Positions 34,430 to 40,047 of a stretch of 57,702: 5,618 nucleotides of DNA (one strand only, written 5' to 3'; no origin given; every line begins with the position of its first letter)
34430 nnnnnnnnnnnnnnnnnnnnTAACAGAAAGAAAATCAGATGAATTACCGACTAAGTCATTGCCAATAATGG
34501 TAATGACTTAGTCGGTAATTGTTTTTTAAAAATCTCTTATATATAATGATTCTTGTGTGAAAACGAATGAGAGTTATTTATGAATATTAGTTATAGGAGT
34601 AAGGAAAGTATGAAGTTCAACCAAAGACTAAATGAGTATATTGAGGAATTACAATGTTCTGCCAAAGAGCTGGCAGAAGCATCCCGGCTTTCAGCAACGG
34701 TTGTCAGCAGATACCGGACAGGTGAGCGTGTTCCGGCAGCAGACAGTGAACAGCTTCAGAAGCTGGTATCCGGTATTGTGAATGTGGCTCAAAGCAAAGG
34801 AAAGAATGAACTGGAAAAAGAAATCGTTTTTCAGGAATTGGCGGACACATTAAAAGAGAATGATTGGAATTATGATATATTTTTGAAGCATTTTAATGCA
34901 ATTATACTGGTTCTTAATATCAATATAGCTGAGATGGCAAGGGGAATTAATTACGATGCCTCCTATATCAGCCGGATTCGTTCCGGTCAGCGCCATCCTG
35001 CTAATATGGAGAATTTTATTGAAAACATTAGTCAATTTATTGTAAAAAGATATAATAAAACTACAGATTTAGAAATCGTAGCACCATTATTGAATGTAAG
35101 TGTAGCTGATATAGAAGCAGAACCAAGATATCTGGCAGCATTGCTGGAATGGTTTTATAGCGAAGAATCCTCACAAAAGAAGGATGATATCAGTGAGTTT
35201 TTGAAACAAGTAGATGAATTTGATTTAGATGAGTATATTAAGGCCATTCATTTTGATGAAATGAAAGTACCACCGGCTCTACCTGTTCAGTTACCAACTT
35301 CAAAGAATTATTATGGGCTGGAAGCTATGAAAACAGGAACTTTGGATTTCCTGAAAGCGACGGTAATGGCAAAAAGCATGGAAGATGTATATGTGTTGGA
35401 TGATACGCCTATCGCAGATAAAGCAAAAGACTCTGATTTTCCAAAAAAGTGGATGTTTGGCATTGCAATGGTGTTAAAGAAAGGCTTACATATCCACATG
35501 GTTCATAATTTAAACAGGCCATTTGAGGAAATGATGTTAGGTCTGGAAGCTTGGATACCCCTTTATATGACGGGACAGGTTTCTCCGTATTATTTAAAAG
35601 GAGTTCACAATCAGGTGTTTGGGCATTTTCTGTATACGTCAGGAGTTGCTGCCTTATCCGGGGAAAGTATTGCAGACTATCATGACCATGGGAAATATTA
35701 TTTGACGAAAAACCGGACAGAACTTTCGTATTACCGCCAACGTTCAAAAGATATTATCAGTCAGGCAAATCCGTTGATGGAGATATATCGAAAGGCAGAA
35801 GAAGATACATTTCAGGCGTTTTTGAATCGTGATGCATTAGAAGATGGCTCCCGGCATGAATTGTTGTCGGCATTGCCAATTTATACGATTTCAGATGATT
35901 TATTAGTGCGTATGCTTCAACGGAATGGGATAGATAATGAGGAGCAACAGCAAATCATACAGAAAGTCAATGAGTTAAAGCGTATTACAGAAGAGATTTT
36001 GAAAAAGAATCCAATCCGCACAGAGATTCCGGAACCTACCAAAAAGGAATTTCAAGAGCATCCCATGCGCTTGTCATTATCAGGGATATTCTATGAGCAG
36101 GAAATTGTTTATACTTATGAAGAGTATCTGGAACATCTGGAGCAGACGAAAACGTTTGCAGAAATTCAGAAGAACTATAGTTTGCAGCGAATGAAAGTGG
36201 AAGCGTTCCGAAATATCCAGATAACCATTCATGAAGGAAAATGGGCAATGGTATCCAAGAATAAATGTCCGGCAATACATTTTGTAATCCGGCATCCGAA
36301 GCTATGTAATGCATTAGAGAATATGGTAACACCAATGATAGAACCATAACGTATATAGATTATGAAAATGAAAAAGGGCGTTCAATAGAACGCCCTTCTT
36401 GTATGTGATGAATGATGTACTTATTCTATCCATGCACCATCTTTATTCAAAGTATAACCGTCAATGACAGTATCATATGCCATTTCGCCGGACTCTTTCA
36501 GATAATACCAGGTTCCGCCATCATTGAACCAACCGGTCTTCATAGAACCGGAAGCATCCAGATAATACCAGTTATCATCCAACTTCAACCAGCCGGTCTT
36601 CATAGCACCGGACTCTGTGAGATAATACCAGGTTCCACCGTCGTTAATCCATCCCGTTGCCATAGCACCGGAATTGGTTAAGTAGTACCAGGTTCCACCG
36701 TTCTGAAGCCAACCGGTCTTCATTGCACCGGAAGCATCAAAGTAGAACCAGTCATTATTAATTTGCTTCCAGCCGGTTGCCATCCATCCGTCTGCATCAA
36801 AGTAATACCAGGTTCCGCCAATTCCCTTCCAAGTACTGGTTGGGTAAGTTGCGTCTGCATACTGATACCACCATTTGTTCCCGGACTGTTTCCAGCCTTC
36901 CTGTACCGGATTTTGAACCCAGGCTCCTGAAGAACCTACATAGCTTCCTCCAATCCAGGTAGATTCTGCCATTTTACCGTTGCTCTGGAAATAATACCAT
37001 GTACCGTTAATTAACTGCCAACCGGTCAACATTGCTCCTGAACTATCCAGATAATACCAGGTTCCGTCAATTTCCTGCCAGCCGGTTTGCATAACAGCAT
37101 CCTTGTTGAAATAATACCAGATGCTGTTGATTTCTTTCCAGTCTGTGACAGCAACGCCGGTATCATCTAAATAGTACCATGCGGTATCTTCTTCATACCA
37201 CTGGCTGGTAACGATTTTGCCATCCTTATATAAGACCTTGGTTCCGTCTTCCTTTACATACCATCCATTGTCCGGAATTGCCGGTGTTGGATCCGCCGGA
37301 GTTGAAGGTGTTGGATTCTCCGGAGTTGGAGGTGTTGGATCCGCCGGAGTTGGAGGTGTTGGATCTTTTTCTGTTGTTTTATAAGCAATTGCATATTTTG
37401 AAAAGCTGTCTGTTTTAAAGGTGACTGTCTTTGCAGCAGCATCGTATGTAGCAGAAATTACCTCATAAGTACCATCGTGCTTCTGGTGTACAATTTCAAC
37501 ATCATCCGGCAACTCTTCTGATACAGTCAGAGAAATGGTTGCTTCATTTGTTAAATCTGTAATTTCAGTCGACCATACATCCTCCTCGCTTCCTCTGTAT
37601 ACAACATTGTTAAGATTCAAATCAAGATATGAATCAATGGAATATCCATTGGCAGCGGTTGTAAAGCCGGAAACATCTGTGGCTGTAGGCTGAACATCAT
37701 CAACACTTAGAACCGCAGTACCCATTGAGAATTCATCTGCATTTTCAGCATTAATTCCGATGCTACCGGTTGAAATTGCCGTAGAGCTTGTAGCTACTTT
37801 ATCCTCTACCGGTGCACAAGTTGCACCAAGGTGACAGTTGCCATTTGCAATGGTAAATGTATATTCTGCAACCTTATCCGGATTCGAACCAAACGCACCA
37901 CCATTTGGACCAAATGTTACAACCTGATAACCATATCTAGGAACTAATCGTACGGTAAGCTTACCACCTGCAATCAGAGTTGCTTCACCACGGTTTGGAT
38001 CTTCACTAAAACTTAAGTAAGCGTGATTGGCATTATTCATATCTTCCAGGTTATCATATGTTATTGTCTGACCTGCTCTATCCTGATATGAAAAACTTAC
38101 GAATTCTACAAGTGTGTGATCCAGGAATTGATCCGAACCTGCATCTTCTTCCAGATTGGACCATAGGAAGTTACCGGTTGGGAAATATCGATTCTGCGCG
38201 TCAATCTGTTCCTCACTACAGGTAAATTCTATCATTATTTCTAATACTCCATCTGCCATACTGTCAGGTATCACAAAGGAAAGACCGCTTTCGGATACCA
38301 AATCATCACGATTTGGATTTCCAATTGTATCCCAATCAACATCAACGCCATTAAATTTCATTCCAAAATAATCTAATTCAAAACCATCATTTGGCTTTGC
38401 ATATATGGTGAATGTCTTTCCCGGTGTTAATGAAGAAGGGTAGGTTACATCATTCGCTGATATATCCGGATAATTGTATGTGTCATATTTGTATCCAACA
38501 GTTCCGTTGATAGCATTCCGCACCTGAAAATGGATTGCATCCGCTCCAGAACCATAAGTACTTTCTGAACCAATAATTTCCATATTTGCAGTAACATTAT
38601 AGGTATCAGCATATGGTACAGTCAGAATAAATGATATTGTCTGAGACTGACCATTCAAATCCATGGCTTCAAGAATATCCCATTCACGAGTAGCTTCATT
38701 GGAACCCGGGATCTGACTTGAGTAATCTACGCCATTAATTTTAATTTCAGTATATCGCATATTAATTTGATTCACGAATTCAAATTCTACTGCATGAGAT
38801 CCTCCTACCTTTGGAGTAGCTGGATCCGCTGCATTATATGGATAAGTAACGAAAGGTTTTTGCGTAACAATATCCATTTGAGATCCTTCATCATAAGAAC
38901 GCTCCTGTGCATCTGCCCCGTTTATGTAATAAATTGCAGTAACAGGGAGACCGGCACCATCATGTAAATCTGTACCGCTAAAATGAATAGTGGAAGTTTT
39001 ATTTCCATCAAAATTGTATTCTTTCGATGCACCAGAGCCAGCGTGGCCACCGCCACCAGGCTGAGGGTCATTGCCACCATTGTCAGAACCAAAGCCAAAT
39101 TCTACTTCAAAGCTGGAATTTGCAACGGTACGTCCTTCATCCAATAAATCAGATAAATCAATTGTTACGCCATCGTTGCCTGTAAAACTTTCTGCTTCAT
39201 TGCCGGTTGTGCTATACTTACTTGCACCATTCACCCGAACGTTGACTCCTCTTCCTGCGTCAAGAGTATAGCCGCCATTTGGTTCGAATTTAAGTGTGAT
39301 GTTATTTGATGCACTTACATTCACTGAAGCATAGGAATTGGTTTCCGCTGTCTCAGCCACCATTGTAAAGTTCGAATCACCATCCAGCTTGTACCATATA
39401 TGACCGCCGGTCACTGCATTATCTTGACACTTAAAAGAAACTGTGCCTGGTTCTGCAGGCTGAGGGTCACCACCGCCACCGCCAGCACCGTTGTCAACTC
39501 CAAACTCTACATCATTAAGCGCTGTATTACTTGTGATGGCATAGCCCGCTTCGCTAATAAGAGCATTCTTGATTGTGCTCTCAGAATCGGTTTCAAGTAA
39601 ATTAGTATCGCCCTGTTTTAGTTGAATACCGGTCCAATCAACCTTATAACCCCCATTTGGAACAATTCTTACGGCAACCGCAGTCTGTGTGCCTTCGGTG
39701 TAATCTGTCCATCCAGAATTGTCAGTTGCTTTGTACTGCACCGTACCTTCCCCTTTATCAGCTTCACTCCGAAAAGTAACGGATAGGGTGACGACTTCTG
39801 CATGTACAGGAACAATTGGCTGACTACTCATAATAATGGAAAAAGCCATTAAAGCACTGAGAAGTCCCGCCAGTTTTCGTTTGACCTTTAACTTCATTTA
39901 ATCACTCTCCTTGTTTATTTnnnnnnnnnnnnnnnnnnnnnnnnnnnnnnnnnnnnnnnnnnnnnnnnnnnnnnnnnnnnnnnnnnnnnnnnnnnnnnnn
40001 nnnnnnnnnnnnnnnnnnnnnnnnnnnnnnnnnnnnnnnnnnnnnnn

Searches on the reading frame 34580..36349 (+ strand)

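Call 58: search_protein_families(library=pfam, proteins=[window:34580-36349:+], max_evalue=0.001)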
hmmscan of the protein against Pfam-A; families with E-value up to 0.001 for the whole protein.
window:34580-36349:+ (589 aa): 3 families
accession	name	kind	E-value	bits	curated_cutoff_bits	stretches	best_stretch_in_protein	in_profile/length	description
PF01381.28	HTH_3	-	7.4e-07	29.5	23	0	19-54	3-38/55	Helix-turn-helix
PF13560.12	HTH_31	-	0.00012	22.8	27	0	22-55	11-46/64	Helix-turn-helix domain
PF13443.12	HTH_26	-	0.00028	21.5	22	0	16-52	1-39/63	Cro/C1-type HTH DNA-binding domain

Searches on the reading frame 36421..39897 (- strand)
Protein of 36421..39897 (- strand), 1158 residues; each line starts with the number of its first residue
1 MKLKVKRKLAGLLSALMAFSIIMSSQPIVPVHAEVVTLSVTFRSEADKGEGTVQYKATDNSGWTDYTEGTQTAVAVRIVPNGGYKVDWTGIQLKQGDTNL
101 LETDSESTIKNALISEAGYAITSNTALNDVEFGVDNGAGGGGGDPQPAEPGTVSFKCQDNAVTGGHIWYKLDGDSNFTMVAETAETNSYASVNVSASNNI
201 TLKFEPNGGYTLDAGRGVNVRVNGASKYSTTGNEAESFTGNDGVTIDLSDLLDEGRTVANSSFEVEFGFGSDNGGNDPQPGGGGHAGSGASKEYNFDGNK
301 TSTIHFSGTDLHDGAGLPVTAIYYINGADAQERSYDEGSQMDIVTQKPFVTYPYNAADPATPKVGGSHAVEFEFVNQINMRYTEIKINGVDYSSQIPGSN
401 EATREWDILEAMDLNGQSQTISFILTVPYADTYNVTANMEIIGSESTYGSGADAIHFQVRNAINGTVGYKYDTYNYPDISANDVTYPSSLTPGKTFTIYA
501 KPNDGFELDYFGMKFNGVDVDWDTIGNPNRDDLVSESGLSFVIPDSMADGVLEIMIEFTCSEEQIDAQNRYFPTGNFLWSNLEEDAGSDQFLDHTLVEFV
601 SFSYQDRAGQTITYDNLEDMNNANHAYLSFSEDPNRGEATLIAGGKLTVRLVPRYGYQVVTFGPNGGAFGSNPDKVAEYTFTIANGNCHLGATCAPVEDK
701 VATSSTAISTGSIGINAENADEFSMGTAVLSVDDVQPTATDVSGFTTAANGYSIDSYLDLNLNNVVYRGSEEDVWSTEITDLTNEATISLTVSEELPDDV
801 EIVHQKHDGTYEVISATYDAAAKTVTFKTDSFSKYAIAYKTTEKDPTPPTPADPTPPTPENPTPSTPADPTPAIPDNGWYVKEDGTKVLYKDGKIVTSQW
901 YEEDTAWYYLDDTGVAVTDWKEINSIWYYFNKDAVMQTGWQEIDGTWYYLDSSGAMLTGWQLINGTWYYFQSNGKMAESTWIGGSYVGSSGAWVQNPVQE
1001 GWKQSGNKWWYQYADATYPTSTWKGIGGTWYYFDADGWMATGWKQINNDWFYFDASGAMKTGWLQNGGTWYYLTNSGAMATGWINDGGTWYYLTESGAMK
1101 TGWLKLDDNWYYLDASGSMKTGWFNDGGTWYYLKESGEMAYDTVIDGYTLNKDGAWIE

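Call 58: search_protein_families(library=pfam, proteins=[window:36421-39897:-], max_evalue=0.001)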
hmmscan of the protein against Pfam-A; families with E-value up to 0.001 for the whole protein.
window:36421-39897:- (1158 aa): 3 families
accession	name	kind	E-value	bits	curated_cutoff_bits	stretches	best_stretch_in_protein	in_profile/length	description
PF01473.26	Choline_bind_1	-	1.6e-52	173.6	20.5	7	938-956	1-19/19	Putative cell wall binding repeat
PF19127.6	Choline_bind_3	-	3.6e-47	158.5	27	7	917-958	1-44/47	Choline-binding repeat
PF19085.6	Choline_bind_2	-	1.2e-12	48.3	27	2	963-993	8-38/38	Choline-binding repeat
